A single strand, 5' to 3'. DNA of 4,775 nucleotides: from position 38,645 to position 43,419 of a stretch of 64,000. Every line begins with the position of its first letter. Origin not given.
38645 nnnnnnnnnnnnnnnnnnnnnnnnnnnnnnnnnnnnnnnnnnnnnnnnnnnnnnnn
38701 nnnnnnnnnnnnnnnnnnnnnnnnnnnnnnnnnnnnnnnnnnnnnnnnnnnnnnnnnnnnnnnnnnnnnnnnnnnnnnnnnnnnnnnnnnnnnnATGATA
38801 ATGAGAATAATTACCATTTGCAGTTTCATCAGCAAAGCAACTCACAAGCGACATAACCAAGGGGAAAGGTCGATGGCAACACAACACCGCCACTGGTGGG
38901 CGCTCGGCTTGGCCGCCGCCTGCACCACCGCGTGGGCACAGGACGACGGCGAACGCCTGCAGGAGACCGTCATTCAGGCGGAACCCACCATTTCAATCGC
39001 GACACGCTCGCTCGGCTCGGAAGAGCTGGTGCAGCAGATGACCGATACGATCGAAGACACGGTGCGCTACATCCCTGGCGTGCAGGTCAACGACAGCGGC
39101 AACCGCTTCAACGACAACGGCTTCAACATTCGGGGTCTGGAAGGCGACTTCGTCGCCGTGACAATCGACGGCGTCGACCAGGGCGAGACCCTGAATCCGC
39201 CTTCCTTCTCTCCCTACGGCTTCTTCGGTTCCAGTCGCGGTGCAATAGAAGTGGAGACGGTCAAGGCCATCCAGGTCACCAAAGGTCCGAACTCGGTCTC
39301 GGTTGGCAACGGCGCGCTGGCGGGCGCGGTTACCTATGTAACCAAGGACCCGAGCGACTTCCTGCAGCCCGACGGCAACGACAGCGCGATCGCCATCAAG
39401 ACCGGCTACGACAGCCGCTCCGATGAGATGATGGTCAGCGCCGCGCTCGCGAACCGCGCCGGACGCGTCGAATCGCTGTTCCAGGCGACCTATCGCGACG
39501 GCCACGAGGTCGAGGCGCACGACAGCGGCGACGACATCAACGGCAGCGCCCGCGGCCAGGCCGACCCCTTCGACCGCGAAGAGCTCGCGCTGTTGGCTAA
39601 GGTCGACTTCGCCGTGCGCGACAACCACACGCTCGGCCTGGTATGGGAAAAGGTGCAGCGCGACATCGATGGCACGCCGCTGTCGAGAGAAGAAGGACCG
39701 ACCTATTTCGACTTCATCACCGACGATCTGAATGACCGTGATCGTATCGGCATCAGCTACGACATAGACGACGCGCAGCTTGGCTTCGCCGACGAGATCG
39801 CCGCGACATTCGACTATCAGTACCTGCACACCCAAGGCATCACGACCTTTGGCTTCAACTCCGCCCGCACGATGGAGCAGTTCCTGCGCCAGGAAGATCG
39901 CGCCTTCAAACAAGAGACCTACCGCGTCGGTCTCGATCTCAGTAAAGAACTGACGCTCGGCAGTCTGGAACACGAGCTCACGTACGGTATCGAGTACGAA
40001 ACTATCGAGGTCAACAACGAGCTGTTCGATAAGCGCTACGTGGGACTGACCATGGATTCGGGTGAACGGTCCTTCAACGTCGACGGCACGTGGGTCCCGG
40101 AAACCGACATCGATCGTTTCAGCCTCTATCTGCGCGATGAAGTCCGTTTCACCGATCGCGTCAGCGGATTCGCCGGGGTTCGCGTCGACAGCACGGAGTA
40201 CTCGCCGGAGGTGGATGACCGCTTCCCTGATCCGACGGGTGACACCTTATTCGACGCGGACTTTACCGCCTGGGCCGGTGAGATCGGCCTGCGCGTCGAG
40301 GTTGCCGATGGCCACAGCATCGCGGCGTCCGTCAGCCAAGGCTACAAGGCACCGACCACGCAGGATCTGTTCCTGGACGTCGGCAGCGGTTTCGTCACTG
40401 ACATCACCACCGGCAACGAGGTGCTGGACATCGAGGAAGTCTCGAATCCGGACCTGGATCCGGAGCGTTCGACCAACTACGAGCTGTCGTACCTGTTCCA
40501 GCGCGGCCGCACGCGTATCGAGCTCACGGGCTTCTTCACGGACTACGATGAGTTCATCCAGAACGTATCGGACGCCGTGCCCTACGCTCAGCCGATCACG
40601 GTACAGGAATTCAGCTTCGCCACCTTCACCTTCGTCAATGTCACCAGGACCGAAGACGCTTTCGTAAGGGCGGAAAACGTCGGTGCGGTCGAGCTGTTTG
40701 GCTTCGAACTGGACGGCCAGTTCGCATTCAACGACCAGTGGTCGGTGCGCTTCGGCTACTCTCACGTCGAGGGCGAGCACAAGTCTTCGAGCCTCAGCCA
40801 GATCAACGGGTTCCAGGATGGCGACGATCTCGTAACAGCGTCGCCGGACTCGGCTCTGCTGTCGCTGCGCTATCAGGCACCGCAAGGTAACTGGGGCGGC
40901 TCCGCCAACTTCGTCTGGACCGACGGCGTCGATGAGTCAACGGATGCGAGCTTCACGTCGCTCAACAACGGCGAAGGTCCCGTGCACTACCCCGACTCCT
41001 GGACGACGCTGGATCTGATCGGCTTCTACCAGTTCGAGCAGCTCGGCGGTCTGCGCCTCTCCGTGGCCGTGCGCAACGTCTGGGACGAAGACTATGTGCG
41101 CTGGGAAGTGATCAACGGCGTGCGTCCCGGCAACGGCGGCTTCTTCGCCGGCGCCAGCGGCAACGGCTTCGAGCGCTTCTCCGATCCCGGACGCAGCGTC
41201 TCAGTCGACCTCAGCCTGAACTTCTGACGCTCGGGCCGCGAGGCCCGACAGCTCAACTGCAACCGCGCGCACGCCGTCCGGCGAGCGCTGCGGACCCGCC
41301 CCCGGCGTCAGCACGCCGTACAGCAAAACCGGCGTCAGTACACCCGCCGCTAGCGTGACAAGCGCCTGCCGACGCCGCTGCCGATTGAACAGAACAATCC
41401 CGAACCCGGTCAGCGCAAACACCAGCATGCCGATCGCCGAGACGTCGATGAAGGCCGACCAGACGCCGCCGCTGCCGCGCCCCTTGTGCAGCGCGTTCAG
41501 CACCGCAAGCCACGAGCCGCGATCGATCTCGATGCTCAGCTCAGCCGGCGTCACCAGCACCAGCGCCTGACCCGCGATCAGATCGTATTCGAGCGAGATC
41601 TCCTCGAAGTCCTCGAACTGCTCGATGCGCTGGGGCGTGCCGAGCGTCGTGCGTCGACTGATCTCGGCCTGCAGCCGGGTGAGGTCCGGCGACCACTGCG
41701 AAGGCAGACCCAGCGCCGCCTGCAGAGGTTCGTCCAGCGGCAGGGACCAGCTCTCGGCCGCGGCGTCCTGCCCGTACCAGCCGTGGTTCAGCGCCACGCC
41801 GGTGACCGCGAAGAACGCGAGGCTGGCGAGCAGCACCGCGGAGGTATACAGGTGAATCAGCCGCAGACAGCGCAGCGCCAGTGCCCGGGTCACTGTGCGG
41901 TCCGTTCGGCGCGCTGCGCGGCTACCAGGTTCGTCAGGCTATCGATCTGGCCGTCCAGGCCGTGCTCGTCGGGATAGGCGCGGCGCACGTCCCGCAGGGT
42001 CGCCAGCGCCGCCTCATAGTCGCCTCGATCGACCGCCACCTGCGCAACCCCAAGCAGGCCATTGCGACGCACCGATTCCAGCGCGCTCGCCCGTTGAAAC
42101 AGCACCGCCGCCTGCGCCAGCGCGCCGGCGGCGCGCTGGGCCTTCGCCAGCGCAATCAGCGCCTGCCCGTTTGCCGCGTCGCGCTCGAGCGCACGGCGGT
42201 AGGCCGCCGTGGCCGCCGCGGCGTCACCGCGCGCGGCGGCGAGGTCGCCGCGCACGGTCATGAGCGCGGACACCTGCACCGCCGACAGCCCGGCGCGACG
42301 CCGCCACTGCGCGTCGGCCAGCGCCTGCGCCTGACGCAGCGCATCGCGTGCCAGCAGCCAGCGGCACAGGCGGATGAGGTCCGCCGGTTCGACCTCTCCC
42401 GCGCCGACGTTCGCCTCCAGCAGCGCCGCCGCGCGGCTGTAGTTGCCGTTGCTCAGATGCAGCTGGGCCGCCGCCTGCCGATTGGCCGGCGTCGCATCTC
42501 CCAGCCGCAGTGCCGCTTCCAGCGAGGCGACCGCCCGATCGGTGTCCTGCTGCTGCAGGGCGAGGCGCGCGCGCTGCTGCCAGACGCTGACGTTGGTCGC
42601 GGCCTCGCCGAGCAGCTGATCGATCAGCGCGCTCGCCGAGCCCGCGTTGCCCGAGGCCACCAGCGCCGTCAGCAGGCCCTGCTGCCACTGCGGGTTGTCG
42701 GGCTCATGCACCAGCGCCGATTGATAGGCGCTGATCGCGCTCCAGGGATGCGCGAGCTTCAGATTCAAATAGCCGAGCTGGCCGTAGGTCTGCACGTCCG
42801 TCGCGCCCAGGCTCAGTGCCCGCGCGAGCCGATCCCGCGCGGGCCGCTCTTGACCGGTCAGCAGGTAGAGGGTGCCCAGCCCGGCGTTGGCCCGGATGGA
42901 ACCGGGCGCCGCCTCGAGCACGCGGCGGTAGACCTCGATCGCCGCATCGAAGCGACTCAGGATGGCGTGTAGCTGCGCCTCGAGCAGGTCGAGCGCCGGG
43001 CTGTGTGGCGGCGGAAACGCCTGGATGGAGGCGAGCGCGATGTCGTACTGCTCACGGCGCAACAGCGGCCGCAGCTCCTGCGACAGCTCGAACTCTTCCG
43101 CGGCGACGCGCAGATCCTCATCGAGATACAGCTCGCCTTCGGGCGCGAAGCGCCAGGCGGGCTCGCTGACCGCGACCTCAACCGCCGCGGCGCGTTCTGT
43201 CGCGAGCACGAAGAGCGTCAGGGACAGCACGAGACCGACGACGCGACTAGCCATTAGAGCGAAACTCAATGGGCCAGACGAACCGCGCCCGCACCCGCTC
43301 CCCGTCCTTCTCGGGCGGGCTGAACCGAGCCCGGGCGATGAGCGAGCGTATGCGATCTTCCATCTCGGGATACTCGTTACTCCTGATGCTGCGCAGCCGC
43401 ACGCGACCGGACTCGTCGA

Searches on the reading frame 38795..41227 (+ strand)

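Call 32: search_protein_families(library=pfam, proteins=[window:38795-41227:+], max_evalue=0.00001)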
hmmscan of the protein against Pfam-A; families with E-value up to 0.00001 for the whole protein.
window:38795-41227:+ (810 aa): 3 families
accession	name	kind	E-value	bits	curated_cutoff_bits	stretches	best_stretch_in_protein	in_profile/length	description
PF00593.30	TonB_dep_Rec_b-barrel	-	1.5e-49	170.5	27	1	279-762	29-436/436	TonB dependent receptor-like, beta-barrel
PF07715.20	Plug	-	1.7e-17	64.3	23.9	1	68-178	7-107/107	TonB-dependent Receptor Plug Domain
PF14905.12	OMP_b-brl_3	-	1.8e-08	34.3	27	1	337-665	12-300/408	Outer membrane protein beta-barrel family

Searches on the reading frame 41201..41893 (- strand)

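Call 32: search_protein_families(library=pfam, proteins=[window:41201-41893:-], max_evalue=0.00001)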
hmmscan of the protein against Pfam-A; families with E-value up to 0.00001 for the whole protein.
window:41201-41893:- (230 aa): 1 family
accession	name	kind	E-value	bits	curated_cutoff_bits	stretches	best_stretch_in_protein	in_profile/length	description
PF16357.10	PepSY_TM_like_2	-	4.1e-35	122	27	1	7-195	3-195/197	Putative PepSY_TM-like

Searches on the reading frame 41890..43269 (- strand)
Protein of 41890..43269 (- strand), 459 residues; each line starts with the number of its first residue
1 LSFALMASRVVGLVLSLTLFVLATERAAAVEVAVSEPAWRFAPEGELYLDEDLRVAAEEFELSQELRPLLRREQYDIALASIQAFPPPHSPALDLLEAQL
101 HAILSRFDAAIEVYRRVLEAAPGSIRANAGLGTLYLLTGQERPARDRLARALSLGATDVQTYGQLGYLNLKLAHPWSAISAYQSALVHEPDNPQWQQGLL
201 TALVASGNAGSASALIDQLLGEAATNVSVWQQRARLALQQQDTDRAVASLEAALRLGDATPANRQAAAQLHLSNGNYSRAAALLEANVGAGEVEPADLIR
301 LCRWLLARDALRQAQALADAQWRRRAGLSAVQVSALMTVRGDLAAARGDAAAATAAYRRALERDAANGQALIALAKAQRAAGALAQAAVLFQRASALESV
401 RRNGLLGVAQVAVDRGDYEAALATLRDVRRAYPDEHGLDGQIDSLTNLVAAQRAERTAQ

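Call 32: search_protein_families(library=pfam, proteins=[window:41890-43269:-], max_evalue=0.00001)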
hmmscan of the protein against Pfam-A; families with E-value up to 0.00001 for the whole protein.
window:41890-43269:- (459 aa): 12 families
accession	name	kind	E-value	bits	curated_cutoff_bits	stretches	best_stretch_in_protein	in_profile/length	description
PF14559.12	TPR_19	-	1.2e-22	80.4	25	1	106-158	6-58/68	Tetratricopeptide repeat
PF13428.12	TPR_14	-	2.1e-14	53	23.5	0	93-133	3-43/44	Tetratricopeptide repeat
PF13432.12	TPR_16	-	3.3e-13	50.2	32.7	0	69-124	7-64/65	Tetratricopeptide repeat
PF13181.12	TPR_8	-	1.8e-11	43.7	25.7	0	228-256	2-30/34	Tetratricopeptide repeat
PF23914.1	TPR_CcmH_CycH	-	1.5e-10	41.5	42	1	156-257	47-151/158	Cytochrome c-type biogenesis protein H TPR domain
PF00515.34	TPR_1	-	5.2e-10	39.2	27.8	0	98-122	8-32/34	Tetratricopeptide repeat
PF07719.23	TPR_2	-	4.8e-09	36.1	27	0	229-256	3-30/34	Tetratricopeptide repeat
PF13424.12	TPR_12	-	2.7e-07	31.1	30.1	0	102-154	21-74/77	Tetratricopeptide repeat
PF13429.12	TPR_15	-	2.8e-07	30.7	26.2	0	57-220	120-275/280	Tetratricopeptide repeat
PF13431.12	TPR_17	-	3.3e-07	30.5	24.4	0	114-140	2-28/34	Tetratricopeptide repeat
PF12895.13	ANAPC3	-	4.4e-07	30.5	27.2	0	240-292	2-53/82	Anaphase-promoting complex, cyclosome, subunit 3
PF13414.12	TPR_11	-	2e-06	27.8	26.8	0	105-139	8-42/42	TPR repeat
